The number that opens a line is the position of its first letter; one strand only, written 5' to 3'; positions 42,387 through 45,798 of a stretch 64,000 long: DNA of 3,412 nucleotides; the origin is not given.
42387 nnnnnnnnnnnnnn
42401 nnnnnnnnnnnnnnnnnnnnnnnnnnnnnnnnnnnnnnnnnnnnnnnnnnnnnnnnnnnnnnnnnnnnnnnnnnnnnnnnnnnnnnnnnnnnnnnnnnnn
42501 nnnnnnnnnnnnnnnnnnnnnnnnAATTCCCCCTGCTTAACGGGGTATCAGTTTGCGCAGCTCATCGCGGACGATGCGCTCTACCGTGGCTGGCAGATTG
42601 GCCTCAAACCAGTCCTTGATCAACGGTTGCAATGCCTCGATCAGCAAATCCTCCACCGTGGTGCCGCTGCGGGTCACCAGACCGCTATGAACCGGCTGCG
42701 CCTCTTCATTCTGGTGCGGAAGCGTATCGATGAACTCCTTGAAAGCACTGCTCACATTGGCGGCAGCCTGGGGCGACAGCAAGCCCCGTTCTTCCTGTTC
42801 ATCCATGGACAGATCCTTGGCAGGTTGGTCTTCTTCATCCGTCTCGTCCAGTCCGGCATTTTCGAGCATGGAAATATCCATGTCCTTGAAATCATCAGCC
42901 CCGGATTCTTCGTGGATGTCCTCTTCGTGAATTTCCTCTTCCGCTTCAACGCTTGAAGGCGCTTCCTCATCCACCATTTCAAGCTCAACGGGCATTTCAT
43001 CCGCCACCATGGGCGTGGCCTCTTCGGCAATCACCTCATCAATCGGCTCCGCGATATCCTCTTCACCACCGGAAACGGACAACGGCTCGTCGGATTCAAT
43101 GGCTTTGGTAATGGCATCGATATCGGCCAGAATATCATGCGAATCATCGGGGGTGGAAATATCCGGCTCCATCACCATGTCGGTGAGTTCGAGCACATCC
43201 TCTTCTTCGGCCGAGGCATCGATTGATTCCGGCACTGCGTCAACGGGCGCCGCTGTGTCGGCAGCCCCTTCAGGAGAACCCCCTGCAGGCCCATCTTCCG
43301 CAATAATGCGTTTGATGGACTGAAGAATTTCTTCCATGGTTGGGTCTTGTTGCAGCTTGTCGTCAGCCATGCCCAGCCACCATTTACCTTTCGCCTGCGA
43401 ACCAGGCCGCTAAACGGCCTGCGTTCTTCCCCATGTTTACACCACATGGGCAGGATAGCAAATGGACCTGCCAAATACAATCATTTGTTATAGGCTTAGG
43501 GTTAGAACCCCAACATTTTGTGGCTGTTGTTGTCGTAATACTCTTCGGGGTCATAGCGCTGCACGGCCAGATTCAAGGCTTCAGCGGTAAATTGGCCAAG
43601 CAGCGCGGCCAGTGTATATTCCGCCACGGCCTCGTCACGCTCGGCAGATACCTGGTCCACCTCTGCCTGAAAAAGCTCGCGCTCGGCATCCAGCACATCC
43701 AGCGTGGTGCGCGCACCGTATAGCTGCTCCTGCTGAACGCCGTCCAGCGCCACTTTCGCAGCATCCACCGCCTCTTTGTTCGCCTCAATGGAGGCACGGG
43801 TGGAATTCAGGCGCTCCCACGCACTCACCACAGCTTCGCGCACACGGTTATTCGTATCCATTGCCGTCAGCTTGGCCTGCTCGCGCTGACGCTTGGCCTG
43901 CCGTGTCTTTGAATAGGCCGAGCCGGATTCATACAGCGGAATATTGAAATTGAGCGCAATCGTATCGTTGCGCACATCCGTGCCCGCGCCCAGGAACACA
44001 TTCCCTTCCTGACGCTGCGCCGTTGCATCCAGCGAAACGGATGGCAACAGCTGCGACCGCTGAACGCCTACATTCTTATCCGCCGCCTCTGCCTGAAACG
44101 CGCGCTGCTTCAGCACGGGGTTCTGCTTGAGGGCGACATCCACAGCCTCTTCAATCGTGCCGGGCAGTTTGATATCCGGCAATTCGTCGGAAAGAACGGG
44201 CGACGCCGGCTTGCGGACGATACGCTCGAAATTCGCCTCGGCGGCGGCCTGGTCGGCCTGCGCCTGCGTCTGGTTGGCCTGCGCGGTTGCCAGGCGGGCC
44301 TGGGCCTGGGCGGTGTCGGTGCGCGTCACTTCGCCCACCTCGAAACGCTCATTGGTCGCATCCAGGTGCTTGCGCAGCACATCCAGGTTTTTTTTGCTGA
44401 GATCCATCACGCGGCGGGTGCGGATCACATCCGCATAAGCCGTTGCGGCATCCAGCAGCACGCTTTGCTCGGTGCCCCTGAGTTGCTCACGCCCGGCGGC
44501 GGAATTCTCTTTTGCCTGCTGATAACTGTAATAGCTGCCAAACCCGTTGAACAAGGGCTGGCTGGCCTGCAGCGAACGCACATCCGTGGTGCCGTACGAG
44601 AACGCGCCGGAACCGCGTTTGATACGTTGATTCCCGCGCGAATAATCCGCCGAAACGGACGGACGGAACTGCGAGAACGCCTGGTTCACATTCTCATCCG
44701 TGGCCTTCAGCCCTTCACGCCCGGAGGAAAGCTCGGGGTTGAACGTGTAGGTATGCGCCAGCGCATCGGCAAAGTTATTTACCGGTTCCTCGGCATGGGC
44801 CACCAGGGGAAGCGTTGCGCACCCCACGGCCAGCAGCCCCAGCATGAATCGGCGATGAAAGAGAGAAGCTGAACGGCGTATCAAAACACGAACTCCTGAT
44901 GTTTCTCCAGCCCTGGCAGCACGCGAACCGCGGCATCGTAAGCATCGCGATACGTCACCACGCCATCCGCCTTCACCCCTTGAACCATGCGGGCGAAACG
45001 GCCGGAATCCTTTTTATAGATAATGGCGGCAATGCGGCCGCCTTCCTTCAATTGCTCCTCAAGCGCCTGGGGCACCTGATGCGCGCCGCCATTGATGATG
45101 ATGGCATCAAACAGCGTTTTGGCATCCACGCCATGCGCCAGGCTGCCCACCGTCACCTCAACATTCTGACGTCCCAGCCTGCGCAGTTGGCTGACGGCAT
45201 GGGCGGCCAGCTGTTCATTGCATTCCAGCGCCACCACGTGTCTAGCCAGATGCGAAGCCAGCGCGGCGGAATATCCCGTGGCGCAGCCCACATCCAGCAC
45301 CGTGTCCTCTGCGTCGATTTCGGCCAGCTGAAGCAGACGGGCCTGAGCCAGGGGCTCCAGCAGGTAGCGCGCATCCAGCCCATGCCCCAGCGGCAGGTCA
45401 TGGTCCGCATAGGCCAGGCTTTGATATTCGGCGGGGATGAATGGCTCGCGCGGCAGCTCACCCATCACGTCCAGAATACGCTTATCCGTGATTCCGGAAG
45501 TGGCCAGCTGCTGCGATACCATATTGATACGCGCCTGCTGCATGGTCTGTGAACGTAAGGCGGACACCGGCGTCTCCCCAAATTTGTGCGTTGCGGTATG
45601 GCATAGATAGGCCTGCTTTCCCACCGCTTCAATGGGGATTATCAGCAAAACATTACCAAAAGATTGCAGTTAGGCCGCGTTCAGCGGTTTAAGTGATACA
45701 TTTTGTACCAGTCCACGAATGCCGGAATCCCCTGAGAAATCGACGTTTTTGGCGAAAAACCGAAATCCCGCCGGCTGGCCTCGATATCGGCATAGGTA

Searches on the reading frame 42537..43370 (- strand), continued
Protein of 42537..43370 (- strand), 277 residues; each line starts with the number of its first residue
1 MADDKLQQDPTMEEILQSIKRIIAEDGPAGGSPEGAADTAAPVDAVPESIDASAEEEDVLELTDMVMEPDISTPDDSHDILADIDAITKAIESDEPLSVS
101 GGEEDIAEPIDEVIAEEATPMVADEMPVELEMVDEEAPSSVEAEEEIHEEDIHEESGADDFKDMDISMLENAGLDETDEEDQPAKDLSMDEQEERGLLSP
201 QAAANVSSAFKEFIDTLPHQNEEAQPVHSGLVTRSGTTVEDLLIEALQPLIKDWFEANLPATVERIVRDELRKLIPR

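Call 62: find_encoding_contigs(protein=P0214, flank=6000, max_places=1)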
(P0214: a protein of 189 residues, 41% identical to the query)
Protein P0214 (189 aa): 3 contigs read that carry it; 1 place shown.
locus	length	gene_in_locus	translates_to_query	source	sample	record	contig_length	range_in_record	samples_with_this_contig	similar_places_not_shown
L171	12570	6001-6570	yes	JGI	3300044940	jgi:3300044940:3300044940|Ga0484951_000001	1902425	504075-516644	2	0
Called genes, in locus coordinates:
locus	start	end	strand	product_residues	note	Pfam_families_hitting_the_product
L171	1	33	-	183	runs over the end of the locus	PF00156:Pribosyltran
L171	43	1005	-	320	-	PF13717:Zn_ribbon_4, PF13719:Zn_ribbon_5 (weak)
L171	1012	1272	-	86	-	PF05768:Glrx-like (weak), PF00462:Glutaredoxin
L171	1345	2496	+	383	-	PF03462:PCRF, PF00472:RF-1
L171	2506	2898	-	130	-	PF01648:ACPS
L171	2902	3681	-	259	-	PF03740:PdxJ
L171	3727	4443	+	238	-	PF01135:PCMT, PF00398:RrnaAD, PF05175:MTS (weak), PF13847:Methyltransf_31, PF08242:Methyltransf_12 (faint), PF13649:Methyltransf_25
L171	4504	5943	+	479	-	PF02321:OEP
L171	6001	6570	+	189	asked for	PF10691:DUF2497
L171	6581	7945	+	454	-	PF02878:PGM_PMM_I, PF02879:PGM_PMM_II, PF02880:PGM_PMM_III, PF00408:PGM_PMM_IV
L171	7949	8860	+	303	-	PF02729:OTCace_N, PF00185:OTCace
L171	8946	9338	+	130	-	PF09945:DUF2177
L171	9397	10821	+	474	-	PF01523:PmbA_TldD_1st, PF19290:PmbA_TldD_2nd, PF19289:PmbA_TldD_3rd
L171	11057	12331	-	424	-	PF07690:MFS_1, PF13347:MFS_2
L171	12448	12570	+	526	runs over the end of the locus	PF03553:Na_H_antiporter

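Call 97: find_encoding_contigs(protein=P0183, flank=5000, max_places=1)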
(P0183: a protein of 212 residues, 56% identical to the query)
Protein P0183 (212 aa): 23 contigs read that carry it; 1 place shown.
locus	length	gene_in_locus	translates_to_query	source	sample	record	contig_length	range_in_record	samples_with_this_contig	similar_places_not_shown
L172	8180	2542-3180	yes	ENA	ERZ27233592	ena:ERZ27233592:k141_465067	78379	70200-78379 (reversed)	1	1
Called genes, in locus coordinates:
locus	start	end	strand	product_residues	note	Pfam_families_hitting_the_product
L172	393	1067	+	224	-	PF01135:PCMT, PF00398:RrnaAD, PF05175:MTS (weak), PF13847:Methyltransf_31, PF08241:Methyltransf_11 (faint), PF08242:Methyltransf_12 (weak), PF13649:Methyltransf_25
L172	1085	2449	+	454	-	PF02321:OEP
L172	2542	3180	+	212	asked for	PF10691:DUF2497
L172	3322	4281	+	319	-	PF12796:Ank_2, PF13606:Ank_3 (faint), PF13637:Ank_4, PF13857:Ank_5, PF00023:Ank (weak)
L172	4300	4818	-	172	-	PF02464:CinA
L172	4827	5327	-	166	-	PF04608:PgpA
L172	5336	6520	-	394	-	PF01128:IspD, PF12804:NTP_transf_3, PF02542:YgbB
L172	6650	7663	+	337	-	PF01207:Dus, PF01180:DHO_dh (faint)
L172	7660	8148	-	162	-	-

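Call 98: find_encoding_contigs(protein=P0228, flank=5000, max_places=1)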
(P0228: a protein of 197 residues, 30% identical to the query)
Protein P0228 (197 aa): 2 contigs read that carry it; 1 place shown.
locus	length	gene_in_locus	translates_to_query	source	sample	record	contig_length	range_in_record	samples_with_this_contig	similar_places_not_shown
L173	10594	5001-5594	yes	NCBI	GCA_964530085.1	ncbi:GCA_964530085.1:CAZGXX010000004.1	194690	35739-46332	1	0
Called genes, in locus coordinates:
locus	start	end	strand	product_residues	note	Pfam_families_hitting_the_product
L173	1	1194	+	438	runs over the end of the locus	PF01053:Cys_Met_Meta_PP, PF00155:Aminotran_1_2, PF01041:DegT_DnrJ_EryC1, PF01212:Beta_elim_lyase (faint), PF00266:Aminotran_5 (weak)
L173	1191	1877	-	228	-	-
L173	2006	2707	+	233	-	PF02678:Pirin, PF17954:Pirin_C_2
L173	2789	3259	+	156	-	PF00210:Ferritin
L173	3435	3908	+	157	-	PF00072:Response_reg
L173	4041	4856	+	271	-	-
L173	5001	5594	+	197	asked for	PF10691:DUF2497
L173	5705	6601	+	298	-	-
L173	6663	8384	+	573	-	PF00920:ILVD_EDD_N, PF24877:ILV_EDD_C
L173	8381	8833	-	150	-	PF02561:FliS (weak)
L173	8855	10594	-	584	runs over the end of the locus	PF02465:FliD_N, PF07196:Flagellin_IN, PF07195:FliD_C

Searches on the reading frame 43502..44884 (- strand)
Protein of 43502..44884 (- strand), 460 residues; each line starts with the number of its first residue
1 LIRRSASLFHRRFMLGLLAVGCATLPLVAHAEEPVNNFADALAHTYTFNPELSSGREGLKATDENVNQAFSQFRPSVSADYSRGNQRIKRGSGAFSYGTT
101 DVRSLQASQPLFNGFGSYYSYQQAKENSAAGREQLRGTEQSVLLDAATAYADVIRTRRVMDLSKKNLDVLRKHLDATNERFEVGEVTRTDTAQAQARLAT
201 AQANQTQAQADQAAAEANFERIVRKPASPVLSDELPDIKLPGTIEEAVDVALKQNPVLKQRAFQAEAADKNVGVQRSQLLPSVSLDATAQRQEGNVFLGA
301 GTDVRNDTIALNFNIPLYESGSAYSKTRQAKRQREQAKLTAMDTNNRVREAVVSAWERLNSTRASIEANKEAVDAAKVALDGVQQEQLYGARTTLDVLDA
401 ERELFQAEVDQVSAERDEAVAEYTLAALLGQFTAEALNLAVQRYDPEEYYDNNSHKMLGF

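Call 3: search_protein_families(library=pfam, proteins=[window:43502-44884:-], max_evalue=0.01)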
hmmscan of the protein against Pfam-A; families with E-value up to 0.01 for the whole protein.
window:43502-44884:- (460 aa): 1 family
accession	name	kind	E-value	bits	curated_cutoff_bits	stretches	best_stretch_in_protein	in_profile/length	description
PF02321.23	OEP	-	3.6e-65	219.7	22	2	245-430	2-187/187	Outer membrane efflux protein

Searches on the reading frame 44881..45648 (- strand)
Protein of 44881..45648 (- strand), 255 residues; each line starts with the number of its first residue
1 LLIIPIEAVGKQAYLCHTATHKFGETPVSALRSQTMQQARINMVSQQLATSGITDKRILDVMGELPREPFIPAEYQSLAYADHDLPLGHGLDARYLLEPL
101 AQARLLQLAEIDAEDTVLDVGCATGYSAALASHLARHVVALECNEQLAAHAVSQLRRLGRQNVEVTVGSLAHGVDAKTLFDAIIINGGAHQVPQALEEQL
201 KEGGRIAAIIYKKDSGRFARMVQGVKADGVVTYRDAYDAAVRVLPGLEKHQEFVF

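Call 79: search_protein_families(library=ncbifam, proteins=[window:44881-45648:-], max_evalue=1e-10)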
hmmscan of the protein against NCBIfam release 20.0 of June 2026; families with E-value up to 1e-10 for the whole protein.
window:44881-45648:- (255 aa): 6 families
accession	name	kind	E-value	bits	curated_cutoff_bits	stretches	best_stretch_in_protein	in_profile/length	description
NF001453.0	PRK00312.1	equivalog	1e-40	139.6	188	1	34-223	4-190/217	protein-L-isoaspartate(D-aspartate) O-methyltransferase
TIGR00080.1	pimt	equivalog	1.2e-35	123.3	159.05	1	39-222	6-189/216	protein-L-isoaspartate O-methyltransferase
NF010549.0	PRK13942.1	equivalog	4.3e-27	95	282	1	38-210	5-177/215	protein-L-isoaspartate O-methyltransferase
TIGR04364.1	methyltran_FxLD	equivalog_domain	2.5e-22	79.5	320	1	38-206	3-177/394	methyltransferase, FxLD system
NF010550.0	PRK13943.1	equivalog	2.4e-19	69.6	359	1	46-210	12-180/322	protein-L-isoaspartate O-methyltransferase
TIGR04188.1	methyltr_grsp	subfamily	2.6e-18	66.5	380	1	103-217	97-213/363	ATP-grasp peptide maturase system methyltransferase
